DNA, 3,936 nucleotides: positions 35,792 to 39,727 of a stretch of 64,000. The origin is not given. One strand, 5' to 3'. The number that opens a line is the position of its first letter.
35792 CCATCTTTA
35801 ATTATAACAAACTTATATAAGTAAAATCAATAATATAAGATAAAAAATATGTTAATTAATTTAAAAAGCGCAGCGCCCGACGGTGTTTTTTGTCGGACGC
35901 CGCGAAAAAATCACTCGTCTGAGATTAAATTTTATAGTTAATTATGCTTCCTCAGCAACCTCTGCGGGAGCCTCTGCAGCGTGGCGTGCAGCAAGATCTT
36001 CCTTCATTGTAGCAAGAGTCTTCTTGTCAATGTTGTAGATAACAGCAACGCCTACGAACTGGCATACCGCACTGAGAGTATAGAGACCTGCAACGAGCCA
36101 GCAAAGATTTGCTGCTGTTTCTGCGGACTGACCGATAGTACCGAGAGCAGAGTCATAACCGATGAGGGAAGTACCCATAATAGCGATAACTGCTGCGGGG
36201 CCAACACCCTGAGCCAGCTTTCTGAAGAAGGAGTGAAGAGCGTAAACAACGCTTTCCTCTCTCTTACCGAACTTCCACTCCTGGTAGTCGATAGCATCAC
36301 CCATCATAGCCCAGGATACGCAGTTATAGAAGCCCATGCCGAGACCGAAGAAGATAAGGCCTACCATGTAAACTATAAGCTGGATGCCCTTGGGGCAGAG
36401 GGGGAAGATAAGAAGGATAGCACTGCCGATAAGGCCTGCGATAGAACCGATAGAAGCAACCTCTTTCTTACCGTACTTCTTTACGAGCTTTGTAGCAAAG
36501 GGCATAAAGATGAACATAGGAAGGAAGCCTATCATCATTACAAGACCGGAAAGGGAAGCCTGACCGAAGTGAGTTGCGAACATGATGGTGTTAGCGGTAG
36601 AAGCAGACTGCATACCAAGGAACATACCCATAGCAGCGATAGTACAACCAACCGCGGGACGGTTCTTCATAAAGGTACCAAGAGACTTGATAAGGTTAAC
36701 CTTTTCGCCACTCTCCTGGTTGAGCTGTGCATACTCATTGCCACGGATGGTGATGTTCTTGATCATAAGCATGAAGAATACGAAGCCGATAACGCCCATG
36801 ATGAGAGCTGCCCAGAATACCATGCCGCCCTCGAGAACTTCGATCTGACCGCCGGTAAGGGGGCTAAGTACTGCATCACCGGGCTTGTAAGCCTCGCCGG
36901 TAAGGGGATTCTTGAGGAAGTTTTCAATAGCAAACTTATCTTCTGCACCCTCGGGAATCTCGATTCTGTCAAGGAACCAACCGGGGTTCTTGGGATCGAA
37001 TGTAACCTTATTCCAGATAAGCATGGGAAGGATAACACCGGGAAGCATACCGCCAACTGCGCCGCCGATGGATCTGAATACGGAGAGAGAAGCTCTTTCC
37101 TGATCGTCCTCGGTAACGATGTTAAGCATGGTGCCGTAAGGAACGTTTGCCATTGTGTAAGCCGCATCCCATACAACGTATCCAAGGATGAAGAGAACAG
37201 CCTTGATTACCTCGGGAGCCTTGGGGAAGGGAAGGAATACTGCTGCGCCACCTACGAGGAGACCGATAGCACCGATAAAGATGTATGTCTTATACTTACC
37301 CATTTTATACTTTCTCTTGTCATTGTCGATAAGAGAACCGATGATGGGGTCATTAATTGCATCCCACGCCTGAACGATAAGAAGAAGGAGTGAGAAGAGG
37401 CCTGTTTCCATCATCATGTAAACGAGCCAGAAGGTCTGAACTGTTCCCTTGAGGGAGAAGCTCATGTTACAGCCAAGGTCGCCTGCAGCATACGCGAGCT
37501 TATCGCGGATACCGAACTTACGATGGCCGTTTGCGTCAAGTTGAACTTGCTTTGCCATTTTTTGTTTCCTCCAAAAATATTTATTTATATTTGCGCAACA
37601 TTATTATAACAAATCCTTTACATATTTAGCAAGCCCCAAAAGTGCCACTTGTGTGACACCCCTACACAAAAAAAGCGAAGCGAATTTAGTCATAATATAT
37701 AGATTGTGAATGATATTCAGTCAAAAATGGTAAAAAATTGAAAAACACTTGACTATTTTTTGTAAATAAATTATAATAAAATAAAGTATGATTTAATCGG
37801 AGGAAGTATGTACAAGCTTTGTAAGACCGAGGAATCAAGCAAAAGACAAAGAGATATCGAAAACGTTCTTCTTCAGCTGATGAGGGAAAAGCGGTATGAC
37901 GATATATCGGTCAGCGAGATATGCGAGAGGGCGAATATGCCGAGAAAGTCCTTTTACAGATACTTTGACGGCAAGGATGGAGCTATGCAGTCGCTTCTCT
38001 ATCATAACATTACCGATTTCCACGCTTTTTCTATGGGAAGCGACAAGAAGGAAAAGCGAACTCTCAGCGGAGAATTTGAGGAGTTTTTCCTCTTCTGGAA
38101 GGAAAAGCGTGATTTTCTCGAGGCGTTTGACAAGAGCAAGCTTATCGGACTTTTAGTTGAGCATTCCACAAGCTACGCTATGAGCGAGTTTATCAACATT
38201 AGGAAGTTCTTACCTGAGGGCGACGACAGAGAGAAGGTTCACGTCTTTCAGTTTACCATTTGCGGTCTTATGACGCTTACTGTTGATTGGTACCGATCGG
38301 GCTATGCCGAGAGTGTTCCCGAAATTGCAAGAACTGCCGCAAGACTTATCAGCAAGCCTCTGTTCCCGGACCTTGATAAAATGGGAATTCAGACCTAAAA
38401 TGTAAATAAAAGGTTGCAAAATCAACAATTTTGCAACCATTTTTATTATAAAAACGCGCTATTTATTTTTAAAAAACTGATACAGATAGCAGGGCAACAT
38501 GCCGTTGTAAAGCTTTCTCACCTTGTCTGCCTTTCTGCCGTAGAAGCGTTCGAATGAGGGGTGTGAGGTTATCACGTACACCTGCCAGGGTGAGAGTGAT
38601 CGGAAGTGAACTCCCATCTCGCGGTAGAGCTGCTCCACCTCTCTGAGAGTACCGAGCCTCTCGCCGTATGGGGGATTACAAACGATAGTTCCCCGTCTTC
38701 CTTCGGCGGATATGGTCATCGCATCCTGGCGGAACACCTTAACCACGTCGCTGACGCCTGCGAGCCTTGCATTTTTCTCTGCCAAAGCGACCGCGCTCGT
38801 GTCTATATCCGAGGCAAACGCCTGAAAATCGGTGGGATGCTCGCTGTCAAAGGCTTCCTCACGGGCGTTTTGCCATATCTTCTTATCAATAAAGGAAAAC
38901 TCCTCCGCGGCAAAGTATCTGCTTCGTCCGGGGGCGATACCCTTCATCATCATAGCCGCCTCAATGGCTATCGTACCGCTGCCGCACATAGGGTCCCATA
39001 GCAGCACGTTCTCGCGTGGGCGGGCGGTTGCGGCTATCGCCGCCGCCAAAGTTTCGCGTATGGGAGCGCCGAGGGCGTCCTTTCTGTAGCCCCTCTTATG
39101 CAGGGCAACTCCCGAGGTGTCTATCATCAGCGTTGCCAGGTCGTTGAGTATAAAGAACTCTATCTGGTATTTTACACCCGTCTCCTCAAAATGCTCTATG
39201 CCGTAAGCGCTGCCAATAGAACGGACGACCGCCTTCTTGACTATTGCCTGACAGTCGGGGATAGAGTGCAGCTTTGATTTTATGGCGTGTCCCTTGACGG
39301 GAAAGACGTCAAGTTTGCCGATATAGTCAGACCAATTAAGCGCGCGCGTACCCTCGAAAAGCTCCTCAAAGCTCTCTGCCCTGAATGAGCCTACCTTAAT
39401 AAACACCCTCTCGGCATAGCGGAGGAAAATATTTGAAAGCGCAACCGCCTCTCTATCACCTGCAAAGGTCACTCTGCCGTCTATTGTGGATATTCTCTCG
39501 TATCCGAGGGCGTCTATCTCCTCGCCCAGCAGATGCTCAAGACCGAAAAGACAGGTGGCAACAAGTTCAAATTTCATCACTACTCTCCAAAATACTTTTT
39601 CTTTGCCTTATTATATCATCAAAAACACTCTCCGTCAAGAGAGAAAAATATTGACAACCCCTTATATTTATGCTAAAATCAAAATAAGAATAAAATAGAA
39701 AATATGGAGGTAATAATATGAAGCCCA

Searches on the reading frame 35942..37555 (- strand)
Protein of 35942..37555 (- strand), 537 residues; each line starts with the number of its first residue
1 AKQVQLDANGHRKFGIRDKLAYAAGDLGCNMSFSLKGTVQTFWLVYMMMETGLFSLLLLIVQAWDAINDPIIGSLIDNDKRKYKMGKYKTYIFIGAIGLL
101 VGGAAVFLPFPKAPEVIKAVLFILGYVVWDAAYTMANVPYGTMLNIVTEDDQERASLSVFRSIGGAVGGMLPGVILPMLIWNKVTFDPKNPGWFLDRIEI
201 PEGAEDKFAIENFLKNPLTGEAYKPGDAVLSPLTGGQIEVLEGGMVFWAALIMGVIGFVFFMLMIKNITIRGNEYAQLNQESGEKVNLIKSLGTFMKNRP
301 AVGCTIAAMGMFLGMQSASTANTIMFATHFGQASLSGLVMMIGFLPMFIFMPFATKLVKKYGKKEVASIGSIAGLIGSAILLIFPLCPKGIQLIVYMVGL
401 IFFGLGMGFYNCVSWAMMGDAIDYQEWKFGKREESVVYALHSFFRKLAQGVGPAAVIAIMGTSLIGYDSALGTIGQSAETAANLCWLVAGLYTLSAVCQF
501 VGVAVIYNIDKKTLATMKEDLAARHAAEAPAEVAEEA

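Call 19: search_protein_families(library=pfam, max_evalue=0.001, proteins=[window:35942-37555:-])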
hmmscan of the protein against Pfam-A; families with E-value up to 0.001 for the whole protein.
window:35942-37555:- (537 aa): 2 families
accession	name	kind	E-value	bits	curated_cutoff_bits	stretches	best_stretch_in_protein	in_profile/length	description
PF13347.12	MFS_2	-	3.8e-55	187.6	27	1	22-507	2-421/427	MFS/sugar transport protein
PF07690.21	MFS_1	-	7.2e-16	58.5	33.4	1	240-453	147-347/347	Major Facilitator Superfamily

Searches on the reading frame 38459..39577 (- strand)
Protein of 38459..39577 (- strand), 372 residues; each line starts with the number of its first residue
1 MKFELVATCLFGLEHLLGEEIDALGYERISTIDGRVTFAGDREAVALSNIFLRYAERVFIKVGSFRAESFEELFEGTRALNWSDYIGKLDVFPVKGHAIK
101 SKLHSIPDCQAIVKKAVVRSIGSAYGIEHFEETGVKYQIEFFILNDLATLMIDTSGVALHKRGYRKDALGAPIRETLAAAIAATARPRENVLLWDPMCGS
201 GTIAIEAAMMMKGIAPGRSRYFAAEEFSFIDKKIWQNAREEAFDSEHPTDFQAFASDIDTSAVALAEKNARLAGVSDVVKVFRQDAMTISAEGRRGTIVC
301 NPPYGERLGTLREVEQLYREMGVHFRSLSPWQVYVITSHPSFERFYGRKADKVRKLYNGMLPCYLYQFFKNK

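Call 19: search_protein_families(library=pfam, max_evalue=0.001, proteins=[window:38459-39577:-])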
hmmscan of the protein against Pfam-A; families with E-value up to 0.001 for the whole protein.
window:38459-39577:- (372 aa): 5 families
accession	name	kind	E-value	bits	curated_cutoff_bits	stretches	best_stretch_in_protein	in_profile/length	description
PF01170.24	UPF0020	-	3e-49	167.9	22.3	1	162-365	1-195/197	RMKL-like, methyltransferase domain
PF22020.1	RlmL_1st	-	8.3e-20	71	27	1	4-59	1-55/55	RlmL ferredoxin-like domain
PF02926.22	THUMP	-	4.7e-11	43.4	20.6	1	68-153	2-84/84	THUMP domain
PF05175.20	MTS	-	4.2e-06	27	23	1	253-311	58-115/170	Methyltransferase small domain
PF02384.22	N6_Mtase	-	0.00027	20.8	20.4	1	180-321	37-153/311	N-6 DNA Methylase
